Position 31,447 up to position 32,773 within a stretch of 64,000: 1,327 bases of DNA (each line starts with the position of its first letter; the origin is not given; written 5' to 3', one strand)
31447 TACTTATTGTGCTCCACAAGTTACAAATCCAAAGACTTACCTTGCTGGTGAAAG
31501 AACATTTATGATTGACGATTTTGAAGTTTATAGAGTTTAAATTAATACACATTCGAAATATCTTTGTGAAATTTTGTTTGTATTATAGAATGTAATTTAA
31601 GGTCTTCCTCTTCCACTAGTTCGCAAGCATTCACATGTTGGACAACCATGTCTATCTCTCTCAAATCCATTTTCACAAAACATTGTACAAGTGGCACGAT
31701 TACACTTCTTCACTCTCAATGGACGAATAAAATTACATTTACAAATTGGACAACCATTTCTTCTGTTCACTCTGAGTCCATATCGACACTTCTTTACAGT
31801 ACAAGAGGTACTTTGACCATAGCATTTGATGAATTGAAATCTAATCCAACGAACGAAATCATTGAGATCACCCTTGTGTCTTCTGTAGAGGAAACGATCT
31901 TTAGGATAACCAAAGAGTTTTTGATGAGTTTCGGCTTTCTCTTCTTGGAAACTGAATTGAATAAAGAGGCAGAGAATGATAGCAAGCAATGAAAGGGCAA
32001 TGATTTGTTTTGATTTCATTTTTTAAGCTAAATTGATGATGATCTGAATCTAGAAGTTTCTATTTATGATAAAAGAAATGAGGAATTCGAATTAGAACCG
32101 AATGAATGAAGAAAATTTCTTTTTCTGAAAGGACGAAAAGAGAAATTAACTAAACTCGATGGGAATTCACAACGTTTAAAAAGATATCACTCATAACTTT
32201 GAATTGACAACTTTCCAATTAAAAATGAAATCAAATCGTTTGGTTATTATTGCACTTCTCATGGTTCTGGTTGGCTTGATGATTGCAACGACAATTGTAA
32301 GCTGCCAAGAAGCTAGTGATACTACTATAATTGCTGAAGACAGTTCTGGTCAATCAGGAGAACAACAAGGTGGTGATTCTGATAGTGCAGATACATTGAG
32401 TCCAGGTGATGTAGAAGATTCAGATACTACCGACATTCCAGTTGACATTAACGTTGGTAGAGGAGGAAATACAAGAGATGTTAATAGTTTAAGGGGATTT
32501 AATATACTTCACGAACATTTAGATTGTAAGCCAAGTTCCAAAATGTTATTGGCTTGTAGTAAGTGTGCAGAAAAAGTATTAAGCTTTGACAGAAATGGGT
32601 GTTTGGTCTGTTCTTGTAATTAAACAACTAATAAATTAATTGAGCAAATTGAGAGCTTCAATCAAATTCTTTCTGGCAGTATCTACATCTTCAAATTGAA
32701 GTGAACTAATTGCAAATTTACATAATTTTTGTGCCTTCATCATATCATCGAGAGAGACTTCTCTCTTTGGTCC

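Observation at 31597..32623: Head-to-head pair of antistasin-like cysteine-rich secreted protein genes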

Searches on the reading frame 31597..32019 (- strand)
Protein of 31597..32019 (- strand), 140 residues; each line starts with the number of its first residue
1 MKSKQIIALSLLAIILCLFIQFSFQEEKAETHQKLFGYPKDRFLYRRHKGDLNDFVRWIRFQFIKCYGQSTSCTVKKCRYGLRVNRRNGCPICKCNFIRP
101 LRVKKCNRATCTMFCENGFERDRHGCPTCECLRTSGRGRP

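Call 3: search_protein_families(library=pfam, proteins=[window:31597-32019:-], max_evalue=1)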
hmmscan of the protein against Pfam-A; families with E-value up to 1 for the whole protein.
window:31597-32019:- (140 aa): 1 family
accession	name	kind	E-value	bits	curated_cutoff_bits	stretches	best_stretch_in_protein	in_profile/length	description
PF02822.19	Antistasin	-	7.2e-13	49.2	21.2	2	106-131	1-26/26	Antistasin family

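Call 5: list_cluster_members(proteins=[window:31597-32019:-, window:32225-32623:+, window:30443-31540:+])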
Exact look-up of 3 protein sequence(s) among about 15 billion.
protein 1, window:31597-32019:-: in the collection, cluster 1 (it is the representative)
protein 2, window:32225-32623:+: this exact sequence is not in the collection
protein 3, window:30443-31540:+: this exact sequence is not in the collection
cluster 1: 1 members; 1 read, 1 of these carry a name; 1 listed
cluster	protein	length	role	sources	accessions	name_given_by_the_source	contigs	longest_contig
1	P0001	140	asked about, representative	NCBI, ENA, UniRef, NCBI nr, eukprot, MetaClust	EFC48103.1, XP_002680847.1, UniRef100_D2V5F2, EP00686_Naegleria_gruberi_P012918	predicted protein [Naegleria gruberi] | Predicted protein n=1 Tax=Naegleria gruberi TaxID=5762 RepID=D2V5F2_NAEGR | uncharacterized protein NAEGRDRAFT_63801 [Naegleria gruberi]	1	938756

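Call 6: find_homologous_proteins(query=window:31597-32019:-, max_evalue=0.01)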
Query window:31597-32019:- (140 aa): 3 proteins with E <= 0.01 among 8 candidates.
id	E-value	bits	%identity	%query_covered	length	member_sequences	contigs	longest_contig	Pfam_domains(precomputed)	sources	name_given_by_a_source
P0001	8.8e-93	326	100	100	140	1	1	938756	PF02822.20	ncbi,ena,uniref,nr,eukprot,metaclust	ncbi:predicted protein [Naegleria gruberi]|uniref:Predicted protein n=1 Tax=Naegleria gruberi TaxID=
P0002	2.4e-45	172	66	72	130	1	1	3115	PF02822.20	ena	-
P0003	6.3e-34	135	79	55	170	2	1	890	-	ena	-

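Call 9: find_encoding_contigs(protein=P0002, flank=5000)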
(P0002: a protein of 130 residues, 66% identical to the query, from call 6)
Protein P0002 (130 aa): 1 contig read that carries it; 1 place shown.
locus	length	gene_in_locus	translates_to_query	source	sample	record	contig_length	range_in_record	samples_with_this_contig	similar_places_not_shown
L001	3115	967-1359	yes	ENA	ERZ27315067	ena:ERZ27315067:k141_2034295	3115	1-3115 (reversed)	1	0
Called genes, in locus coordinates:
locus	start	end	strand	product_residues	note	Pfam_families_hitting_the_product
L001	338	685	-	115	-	-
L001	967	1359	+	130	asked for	PF02822:Antistasin (weak)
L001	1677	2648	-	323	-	-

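Call 11: find_encoding_contigs(protein=P0003, flank=5000)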
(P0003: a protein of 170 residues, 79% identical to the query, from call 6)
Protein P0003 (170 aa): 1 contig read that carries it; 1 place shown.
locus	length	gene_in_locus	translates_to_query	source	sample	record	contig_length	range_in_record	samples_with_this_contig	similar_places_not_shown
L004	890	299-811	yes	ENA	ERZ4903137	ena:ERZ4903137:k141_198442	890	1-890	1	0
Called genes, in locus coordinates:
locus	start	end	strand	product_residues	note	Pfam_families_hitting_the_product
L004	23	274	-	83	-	-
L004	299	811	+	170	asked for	-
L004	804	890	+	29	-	?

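Call 14: search_solved_structures(query=window:31597-32019:-, max_evalue=10, show_alignments=3)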
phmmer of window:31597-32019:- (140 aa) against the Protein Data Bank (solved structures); distinct sequences matched with E-value up to 10: 21.
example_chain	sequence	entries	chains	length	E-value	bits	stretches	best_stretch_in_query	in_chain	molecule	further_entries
1skz_A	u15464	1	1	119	0.041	17.1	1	88-132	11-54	ANTISTASIN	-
2ldr_A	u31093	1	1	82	0.14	15.4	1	89-131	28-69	E3 ubiquitin-protein ligase CBL-B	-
2k4d_A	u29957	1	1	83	0.34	14.2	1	89-131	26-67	E3 ubiquitin-protein ligase CBL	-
4a49_A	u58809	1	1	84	0.59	13.4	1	89-131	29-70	E3 ubiquitin-protein ligase CBL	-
1c9p_B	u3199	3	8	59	1.3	12.3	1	90-131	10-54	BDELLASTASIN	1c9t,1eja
4s3o_C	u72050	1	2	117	1.6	12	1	89-129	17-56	Polycomb group RING finger protein 5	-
3bg4_D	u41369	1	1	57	3.3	10.9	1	105-131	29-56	Guamerin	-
9wgu_AAA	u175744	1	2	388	3.4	10.9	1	90-131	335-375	E3 ubiquitin-protein ligase CBL-B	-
9xza_A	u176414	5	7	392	3.5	10.9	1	90-131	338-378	E3 ubiquitin-protein ligase CBL-B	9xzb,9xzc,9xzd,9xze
9wdh_A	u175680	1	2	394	3.5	10.9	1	90-131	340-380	E3 ubiquitin-protein ligase CBL-B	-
8qng_A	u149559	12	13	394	3.5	10.9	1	90-131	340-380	E3 ubiquitin-protein ligase CBL-B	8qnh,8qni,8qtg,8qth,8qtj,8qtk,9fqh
3vgo_A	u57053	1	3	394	3.5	10.9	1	90-131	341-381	E3 ubiquitin-protein ligase CBL-B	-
10ys_A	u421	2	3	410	3.7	10.8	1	90-131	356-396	E3 ubiquitin-protein ligase CBL-B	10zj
26lm_A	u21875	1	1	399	4.4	10.5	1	90-131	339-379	E3 ubiquitin-protein ligase CBL-B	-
5hkx_A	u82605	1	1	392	5.1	10.3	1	89-131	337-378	E3 ubiquitin-protein ligase CBL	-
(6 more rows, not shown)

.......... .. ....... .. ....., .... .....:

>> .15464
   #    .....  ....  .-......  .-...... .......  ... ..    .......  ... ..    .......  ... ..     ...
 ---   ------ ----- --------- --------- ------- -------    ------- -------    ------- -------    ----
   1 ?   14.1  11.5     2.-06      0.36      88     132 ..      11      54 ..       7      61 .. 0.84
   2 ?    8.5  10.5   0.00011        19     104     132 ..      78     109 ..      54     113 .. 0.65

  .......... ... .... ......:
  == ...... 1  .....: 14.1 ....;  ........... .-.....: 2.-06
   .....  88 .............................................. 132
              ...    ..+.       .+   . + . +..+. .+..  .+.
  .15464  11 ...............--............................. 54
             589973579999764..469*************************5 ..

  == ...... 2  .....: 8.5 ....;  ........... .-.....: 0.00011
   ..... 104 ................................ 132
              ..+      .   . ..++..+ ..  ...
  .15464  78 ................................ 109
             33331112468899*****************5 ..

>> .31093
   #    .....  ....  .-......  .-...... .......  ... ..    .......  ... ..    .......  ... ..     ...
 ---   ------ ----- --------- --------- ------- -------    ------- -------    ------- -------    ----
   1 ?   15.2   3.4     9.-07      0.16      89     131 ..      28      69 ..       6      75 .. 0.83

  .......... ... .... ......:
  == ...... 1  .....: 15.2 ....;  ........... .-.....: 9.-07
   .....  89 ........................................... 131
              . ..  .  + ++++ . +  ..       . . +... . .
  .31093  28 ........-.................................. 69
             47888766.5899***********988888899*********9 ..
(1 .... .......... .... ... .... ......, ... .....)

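Call 27: search_protein_families(library=pfam, proteins=[L001:341-526:-, P0002, P0003], max_evalue=10)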
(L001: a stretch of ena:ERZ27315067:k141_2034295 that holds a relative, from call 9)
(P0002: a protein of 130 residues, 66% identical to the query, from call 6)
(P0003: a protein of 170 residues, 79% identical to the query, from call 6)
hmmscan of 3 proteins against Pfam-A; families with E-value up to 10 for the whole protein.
L001:341-526:- (62 aa): 0 families

P0002 (130 aa): 1 family
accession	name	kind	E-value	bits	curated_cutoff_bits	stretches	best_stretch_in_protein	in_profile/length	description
PF02822.19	Antistasin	-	3.3e-09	37.5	21.2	2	102-127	1-26/26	Antistasin family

P0003 (170 aa): 1 family
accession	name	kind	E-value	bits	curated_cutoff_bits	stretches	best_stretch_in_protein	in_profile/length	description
PF02822.19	Antistasin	-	0.0024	18.8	21.2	1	136-159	5-26/26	Antistasin family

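Call 41: predict_structure(alignment_id=A3)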
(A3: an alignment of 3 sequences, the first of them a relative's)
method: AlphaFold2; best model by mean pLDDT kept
length: 140 residues; sequences in the alignment: 3
mean_pLDDT: 55.2   pTM: 0.37
mean pLDDT of the five models: 55.2, 54.8, 53.9, 51.4, 50.1
residues with pLDDT >= 90: 0; 70-90: 29; 50-70: 50; < 50: 61
segments of 3 or more residues with pLDDT < 50: 28-38, 95-140
pLDDT, mean of each block of 10 residues (from residue 1): 70 86 59 46 59 67 71 52 64 49 37 38 40 33
secondary structure, 60 per line:
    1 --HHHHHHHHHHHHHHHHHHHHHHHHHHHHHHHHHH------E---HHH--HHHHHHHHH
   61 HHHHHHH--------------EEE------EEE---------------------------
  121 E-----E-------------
elements in order: H3-36 H52-67 E82-84 E91-93

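Call 46: fold_search(model_id=the predicted structure, library=pdb)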
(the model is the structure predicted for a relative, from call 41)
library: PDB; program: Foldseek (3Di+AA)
matches with E <= 10: 0; with E <= 0.001: 0
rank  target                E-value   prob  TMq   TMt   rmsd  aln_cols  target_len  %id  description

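Call 48: find_related_loci(query=A3, collection=metagenome_contigs, flank=4000)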
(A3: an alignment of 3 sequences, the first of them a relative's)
Query A3 (140 aa) in metagenome_contigs; peptide patterns used: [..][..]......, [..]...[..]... (x = any residue, [..] = any of these).
172 stretches matched a pattern, but none encodes a relative of the query by tblastn (E <= 1e-3).

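Call 60: find_encoding_contigs(protein=P0001, flank=4000, max_places=6)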
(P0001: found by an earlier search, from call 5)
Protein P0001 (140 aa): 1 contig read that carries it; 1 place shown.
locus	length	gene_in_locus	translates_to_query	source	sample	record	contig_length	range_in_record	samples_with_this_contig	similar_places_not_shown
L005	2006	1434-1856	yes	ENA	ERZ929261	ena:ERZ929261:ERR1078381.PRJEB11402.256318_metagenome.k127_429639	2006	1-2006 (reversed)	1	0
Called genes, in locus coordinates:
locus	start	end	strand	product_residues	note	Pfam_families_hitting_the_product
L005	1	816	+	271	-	?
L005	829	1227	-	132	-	-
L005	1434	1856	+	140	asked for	PF02822:Antistasin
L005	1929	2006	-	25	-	?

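Call 66: search_protein_families(library=pfam, proteins=[L001:1677-2648:-], max_evalue=0.001)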
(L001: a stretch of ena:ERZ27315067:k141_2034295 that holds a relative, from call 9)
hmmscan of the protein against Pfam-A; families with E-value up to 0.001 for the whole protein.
L001:1677-2648:- (323 aa): 0 families

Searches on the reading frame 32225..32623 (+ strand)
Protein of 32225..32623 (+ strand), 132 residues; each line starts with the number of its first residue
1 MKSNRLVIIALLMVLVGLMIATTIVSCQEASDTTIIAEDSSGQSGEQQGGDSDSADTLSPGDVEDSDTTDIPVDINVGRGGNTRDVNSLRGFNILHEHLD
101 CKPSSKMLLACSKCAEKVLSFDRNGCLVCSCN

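Call 3: search_protein_families(library=pfam, proteins=[window:32225-32623:+], max_evalue=1)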
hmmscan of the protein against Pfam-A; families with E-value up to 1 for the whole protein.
window:32225-32623:+ (132 aa): 0 families

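Call 7: find_homologous_proteins(query=window:32225-32623:+, max_evalue=0.01)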
Query window:32225-32623:+ (132 aa): 1 proteins with E <= 0.01 among 7 candidates.
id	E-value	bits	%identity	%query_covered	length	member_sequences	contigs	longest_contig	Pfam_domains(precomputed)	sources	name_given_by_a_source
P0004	6.7e-79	280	99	100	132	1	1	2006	-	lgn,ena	-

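Call 10: find_encoding_contigs(protein=P0004, flank=5000)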
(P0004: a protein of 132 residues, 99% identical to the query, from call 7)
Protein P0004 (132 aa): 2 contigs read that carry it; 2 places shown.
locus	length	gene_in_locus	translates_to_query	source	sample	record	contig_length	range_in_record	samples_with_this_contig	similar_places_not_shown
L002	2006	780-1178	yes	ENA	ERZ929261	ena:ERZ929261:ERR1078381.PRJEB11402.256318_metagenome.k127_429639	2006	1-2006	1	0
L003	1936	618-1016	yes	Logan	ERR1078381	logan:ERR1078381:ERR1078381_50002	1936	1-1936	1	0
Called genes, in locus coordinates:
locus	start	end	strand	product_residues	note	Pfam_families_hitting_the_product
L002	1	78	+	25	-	?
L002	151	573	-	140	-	PF02822:Antistasin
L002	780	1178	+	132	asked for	-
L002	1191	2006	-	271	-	?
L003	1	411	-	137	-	?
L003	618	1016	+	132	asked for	-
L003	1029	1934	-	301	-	?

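Call 15: search_solved_structures(query=window:32225-32623:+, max_evalue=10, show_alignments=3)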
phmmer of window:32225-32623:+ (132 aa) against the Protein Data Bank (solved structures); distinct sequences matched with E-value up to 10: 0.

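Call 23: find_homologous_proteins(query=A1, max_evalue=0.1)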
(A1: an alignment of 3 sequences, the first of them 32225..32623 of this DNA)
Query A1 (3 sequences) (132 aa, profile of the alignment): 2 proteins with E <= 0.1 among 58 candidates.
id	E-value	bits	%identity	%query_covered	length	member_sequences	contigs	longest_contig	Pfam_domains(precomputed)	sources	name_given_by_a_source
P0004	9.9e-74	264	99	100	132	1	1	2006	-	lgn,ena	-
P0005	7.8e-45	170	40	58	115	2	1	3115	-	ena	-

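Call 42: predict_structure(alignment_id=A4)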
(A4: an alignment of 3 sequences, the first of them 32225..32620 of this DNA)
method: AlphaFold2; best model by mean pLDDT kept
length: 132 residues; sequences in the alignment: 3
mean_pLDDT: 52.7   pTM: 0.25
mean pLDDT of the five models: 52.7, 49.9, 48.3, 45.4, 45.2
residues with pLDDT >= 90: 0; 70-90: 29; 50-70: 29; < 50: 74
segments of 3 or more residues with pLDDT < 50: 25-98
pLDDT, mean of each block of 10 residues (from residue 1): 77 79 50 38 35 40 43 39 38 49 56 69 69 68
secondary structure, 60 per line:
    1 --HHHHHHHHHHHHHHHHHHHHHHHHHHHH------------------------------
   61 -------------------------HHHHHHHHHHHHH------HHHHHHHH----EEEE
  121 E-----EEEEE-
elements in order: H3-30 H86-98 H105-112 E117-121 E127-131

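Call 45: fold_search(model_id=the predicted structure, library=pdb)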
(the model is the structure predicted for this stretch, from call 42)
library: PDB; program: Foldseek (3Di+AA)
matches with E <= 10: 112; with E <= 0.001: 0
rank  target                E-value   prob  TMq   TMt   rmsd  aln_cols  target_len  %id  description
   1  8zq7_F                1.9e+00  0.07  0.17  0.07   8.8        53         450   13  Crystal structure of prefusion RSV F protein (released 2025-06-04)
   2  2h0h_B                2.4e+00  0.06  0.15  0.10   8.4        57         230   12  Crystal Structure of DsbG K113E mutant (released 2007-04-24)
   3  9b2x_A                2.8e+00  0.05  0.17  0.06   8.9        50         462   14  Cryo-EM structure of Prefusion RSV F (RSV220975) (released 2024-10-16)
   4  5w23_B                3.0e+00  0.06  0.17  0.07   8.7        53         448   13  Crystal Structure of RSV F in complex with 5C4 Fab (released 2017-12-06)
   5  8zpy_B                3.0e+00  0.05  0.17  0.07   8.6        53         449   13  Crystal structure of prefusion F of RSV (released 2025-12-17)
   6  5udc_A                3.2e+00  0.05  0.16  0.06   8.7        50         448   14  Crystal Structure of RSV F A2 Bound to MEDI8897 (released 2017-05-17)
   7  8zq7_B                3.2e+00  0.04  0.17  0.07  10.2        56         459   12  Crystal structure of prefusion RSV F protein (released 2025-06-04)
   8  5g1l_A                3.5e+00  0.05  0.15  0.09   8.3        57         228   12  A double mutant of DsbG engineered for denitrosylation (released 2016-05-25)
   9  8zpy_C                3.5e+00  0.04  0.16  0.07  11.1        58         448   12  Crystal structure of prefusion F of RSV (released 2025-12-17)
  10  1mnm_B                3.5e+00  0.01  0.11  0.15  12.0        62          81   11  YEAST MATALPHA2/MCM1/DNA TERNARY TRANSCRIPTION COMPLEX CRYSTAL STRUCTURE (released 1998-03-18)
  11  8cde_A                3.7e+00  0.06  0.14  0.04   4.9        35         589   20  PfCyRPA-PfRIPR complex from Plasmodium falciparum bound to antibody Cy.003 (released 2023-10-25)
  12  8zq6_F                3.7e+00  0.05  0.19  0.07   9.1        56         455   12  preF6P of RSV glycoprotein (released 2025-12-17)
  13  4mms_B                3.7e+00  0.04  0.17  0.08   8.7        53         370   13  Crystal Structure of Prefusion-stabilized RSV F Variant Cav1 at pH 5.5 (released 2013-11-20)
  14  7lvw_A                3.7e+00  0.04  0.17  0.06   8.8        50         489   14  Structure of RSV F in Complex with VHH Cl184 (released 2021-03-24)
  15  8zq7_D                3.7e+00  0.04  0.17  0.07  10.3        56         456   12  Crystal structure of prefusion RSV F protein (released 2025-06-04)
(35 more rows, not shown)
